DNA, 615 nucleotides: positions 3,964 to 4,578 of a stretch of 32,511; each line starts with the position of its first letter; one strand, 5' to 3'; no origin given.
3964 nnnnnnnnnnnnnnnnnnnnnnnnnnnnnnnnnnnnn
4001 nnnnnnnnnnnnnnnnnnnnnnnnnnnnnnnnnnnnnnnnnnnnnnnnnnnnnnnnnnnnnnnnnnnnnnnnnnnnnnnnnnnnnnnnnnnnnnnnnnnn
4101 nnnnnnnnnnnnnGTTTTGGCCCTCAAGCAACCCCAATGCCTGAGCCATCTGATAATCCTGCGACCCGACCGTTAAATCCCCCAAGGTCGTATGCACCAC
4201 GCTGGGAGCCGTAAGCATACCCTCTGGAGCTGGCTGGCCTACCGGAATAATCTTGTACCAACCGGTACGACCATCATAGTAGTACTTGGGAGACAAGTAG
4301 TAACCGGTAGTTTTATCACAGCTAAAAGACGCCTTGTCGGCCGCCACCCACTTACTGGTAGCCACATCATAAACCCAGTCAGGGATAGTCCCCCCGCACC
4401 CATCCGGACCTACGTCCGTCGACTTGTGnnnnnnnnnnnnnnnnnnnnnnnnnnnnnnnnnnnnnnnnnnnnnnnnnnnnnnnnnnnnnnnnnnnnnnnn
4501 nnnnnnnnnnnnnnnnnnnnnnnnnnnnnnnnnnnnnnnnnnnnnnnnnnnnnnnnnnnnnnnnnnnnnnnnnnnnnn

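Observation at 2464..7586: Five-gene operon of signal-peptide proteins built on an unassigned Asn/Thr/Ser-rich module, with the hallmarks of a surface fibre or coat assembly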

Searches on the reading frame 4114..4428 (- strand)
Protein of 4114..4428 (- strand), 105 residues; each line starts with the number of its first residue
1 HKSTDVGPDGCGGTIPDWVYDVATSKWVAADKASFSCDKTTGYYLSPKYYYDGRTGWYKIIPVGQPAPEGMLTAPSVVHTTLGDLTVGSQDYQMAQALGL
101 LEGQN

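Call 79: search_protein_families(library=pfam, proteins=[window:4114-4428:-], max_evalue=0.1)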
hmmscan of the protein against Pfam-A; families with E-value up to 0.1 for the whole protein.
window:4114-4428:- (105 aa): 1 family
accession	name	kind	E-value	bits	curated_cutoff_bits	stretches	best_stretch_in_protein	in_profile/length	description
PF17780.6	OCRE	-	0.011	16.2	24.7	1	31-58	1-30/52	OCRE domain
